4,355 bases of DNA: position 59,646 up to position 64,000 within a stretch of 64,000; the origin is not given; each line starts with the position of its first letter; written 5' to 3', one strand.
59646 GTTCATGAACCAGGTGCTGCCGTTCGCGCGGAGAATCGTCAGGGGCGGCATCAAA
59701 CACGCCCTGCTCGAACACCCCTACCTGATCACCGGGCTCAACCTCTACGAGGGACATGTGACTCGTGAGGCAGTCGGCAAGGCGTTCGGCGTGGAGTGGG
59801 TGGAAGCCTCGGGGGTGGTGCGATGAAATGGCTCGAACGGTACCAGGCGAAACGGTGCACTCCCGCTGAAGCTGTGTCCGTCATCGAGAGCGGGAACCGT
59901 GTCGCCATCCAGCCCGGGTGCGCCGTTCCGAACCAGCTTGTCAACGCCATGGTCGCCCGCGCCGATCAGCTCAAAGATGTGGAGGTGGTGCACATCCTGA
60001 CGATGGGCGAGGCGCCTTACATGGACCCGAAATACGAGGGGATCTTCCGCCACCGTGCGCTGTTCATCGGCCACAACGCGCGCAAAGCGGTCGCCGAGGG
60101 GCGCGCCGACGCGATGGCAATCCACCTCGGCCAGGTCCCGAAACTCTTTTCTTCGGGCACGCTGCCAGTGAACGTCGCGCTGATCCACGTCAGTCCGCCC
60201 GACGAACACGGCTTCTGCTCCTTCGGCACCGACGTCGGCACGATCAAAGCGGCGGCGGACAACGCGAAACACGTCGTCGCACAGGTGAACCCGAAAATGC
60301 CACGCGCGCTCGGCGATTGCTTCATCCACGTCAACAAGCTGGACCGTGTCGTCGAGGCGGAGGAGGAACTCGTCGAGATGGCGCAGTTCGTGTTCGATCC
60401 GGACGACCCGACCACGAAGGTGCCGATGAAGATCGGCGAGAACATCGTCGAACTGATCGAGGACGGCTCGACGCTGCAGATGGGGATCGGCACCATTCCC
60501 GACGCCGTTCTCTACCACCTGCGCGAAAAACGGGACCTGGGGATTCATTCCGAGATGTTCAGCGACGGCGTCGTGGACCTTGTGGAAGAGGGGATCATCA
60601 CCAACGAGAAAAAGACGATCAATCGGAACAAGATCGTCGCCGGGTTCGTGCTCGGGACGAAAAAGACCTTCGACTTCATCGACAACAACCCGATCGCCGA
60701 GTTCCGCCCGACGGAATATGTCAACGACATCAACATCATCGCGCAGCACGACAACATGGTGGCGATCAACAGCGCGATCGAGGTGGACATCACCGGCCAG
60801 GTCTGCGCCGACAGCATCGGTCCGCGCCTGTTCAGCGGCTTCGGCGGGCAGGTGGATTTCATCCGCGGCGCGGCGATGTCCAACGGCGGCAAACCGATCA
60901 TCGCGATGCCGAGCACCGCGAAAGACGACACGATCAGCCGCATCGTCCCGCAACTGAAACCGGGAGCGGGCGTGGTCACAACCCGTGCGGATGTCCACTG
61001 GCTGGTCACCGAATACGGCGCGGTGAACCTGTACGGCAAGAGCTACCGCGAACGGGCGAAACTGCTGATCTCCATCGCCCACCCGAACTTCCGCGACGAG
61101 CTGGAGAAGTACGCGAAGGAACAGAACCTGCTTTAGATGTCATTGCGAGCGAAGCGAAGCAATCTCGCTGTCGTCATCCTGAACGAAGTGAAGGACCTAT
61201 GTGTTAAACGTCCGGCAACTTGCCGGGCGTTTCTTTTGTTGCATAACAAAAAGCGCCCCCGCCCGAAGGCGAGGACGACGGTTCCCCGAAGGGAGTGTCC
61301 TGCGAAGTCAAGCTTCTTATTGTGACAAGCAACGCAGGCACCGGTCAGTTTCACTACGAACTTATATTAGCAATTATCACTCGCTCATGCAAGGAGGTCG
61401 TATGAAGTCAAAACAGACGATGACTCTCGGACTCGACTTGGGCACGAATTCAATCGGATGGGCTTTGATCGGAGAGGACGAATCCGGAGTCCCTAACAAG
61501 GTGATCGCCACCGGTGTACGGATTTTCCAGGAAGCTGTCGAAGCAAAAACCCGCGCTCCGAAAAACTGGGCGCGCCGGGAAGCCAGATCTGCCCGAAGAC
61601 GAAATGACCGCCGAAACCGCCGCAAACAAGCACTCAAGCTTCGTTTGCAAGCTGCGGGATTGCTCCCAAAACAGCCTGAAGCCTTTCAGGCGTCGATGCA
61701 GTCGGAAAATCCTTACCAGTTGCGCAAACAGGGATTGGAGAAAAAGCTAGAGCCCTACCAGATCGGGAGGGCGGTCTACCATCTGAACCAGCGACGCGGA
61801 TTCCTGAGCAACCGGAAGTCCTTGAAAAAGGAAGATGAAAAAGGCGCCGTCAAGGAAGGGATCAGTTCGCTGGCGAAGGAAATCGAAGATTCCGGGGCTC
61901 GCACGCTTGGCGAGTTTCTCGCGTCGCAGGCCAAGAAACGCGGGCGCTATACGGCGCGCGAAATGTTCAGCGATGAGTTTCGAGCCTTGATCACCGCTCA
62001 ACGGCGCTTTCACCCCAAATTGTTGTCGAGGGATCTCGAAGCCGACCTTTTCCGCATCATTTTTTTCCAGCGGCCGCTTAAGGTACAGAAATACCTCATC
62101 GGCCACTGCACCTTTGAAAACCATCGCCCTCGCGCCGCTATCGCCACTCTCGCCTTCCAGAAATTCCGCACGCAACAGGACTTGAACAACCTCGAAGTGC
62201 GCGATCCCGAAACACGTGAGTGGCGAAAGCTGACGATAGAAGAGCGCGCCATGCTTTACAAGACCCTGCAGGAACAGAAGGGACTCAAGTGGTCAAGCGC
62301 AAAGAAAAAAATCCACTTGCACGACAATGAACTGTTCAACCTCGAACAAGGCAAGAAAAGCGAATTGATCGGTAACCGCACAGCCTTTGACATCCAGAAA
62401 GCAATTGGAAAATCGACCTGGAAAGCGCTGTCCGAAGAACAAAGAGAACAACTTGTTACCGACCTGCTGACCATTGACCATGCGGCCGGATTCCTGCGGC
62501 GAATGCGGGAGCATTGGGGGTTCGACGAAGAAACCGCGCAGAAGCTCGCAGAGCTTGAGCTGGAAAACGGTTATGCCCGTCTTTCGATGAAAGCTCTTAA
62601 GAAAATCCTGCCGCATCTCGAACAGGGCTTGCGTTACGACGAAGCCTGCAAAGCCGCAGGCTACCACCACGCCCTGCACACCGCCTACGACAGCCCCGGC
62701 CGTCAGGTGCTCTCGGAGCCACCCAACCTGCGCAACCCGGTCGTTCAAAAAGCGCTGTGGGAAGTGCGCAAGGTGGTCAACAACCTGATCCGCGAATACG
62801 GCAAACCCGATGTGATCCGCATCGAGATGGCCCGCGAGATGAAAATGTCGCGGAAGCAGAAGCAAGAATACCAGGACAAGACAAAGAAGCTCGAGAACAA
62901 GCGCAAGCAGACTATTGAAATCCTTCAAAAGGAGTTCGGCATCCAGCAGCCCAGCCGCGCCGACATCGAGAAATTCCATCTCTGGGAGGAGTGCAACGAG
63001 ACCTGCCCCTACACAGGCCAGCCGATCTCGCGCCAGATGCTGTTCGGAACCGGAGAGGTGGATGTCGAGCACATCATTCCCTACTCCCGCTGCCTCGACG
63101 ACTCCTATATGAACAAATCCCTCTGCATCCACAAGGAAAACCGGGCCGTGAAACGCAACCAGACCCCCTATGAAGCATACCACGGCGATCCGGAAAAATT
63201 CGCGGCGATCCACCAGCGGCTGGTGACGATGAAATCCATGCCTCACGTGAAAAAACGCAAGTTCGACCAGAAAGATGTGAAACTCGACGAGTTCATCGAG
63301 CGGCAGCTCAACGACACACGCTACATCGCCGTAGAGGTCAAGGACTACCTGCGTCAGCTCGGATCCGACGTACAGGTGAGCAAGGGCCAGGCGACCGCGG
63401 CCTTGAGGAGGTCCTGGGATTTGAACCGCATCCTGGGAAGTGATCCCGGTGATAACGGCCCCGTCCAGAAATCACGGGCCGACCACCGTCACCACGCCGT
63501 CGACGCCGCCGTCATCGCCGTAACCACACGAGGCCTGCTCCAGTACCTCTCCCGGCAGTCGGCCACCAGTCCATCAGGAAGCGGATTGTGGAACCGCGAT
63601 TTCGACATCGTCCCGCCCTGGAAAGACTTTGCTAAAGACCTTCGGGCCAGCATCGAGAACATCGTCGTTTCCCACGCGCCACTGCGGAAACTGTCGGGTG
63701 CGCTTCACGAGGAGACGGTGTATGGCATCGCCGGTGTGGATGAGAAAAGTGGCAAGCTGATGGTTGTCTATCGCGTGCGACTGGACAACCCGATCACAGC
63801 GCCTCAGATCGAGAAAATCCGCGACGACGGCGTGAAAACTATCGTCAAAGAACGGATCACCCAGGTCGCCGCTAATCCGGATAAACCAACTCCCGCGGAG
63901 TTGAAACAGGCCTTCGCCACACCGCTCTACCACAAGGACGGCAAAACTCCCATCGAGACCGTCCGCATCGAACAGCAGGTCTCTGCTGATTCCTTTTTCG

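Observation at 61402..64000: Unlisted, apparently intact type II Cas9 at the window edge, embedded in housekeeping context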

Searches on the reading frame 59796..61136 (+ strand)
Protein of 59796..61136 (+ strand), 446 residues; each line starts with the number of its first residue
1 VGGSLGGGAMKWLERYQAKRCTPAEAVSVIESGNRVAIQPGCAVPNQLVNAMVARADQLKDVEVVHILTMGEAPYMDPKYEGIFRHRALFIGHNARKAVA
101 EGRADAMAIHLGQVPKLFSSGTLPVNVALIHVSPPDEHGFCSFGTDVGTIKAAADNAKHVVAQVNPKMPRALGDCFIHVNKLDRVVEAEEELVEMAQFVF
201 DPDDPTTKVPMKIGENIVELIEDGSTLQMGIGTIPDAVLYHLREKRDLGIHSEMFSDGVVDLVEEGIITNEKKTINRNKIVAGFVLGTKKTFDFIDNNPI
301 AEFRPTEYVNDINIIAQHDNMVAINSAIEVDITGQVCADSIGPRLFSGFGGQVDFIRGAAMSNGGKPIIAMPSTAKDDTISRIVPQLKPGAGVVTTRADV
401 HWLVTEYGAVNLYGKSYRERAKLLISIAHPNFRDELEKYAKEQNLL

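Call 24: search_protein_families(library=pfam, proteins=[window:59796-61136:+])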
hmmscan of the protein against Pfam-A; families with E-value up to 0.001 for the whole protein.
window:59796-61136:+ (446 aa): 2 families
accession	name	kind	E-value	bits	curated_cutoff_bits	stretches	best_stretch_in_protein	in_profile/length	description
PF13336.12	AcetylCoA_hyd_C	-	5.4e-67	225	23.7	1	287-440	1-154/154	Acetyl-CoA hydrolase/transferase C-terminal domain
PF02550.21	AcetylCoA_hydro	-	1.1e-27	97.8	24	1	20-194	9-195/198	Acetyl-CoA hydrolase/transferase N-terminal domain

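Call 41: find_encoding_contigs(protein=window:59823-61133:+, flank=10000, max_places=6)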
Protein window:59823-61133:+ (437 aa): 2 contigs read that carry it; 2 places shown.
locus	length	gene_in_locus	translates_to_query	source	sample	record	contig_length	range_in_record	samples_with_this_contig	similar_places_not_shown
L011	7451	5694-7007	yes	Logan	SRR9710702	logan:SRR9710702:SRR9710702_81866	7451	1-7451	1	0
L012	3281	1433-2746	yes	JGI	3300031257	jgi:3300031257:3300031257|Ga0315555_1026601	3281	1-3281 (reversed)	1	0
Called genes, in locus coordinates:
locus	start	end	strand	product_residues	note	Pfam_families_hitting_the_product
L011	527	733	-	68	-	-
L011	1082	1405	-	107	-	PF00085:Thioredoxin, PF07449:HyaE (weak), PF13098:Thioredoxin_2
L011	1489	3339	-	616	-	PF02683:DsbD_TM, PF13386:DsbD_2, PF00085:Thioredoxin, PF13098:Thioredoxin_2, PF13899:Thioredoxin_7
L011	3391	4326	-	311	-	PF05036:SPOR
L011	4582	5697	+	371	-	PF05222:AlaDh_PNT_N, PF01262:AlaDh_PNT_C, PF02826:2-Hacid_dh_C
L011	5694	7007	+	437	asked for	PF02550:AcetylCoA_hydro, PF13336:AcetylCoA_hyd_C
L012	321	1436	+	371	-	PF05222:AlaDh_PNT_N, PF01262:AlaDh_PNT_C, PF02826:2-Hacid_dh_C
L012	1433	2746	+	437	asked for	PF02550:AcetylCoA_hydro, PF13336:AcetylCoA_hyd_C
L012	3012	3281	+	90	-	?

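Call 70: list_cluster_members(proteins=[window:59823-61133:+, window:58711-59823:+, window:57523-58455:-, window:52310-53497:-])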
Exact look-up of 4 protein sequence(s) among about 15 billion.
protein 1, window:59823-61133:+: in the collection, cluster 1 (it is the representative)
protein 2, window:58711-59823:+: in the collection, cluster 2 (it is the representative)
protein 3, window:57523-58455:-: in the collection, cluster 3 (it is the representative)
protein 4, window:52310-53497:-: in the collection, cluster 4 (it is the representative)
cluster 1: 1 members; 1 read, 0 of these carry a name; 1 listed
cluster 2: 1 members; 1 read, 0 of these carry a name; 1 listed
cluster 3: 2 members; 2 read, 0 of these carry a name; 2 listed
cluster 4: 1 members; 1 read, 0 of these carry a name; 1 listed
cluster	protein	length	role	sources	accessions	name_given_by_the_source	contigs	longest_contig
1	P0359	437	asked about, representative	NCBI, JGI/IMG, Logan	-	-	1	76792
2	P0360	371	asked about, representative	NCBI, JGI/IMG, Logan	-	-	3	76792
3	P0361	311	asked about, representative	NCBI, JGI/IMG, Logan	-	-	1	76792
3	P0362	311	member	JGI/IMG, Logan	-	-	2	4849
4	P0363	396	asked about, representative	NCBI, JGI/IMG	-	-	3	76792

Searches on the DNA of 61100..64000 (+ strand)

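Call 53: search_dna_similar(query=L008:12650-15895:+, collection=phages, mode=distant, max_evalue=0.01, max_rows=20)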
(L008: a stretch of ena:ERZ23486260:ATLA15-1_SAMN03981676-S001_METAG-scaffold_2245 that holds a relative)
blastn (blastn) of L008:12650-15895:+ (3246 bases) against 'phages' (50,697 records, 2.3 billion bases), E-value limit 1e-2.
No match.

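Call 54: search_dna_similar(query=L008:12650-15895:+, collection=plasmids, mode=distant, max_evalue=0.01, max_rows=20)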
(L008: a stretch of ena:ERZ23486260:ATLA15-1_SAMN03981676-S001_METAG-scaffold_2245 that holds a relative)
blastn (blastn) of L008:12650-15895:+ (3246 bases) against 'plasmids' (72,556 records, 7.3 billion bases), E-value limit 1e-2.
No match.

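Call 71: search_rna_families(source=window, start=61100, end=61450, threshold=evalue, max_evalue=10)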
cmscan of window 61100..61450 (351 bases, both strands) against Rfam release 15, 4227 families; matches with E-value up to 10: 6.
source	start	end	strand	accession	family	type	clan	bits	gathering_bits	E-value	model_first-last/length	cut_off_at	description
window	61197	61252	-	RF02067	STnc310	Gene; sRNA;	-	20.9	40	0.12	1-61/61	no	Salmonella enterica sRNA STnc310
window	61360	61425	+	RF01714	Ocean-V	Gene; sRNA;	-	16.4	75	1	1-72/72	no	Ocean-V RNA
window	61161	61237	+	RF02630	Hrs12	Gene; sRNA;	-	16.4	70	3.9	1-87/87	no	Hfq-regulated sRNA 12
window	61199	61241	+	RF02067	STnc310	Gene; sRNA;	-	13.1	40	8.5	1-61/61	no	Salmonella enterica sRNA STnc310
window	61235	61274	-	RF02401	ClpQY_promoter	Cis-reg;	-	12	42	3.3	1-43/57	no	ClpQY promoter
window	61283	61294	-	RF01716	PhotoRC-I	Cis-reg;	-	9.9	45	6.3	32-43/44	no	PhotoRC-I RNA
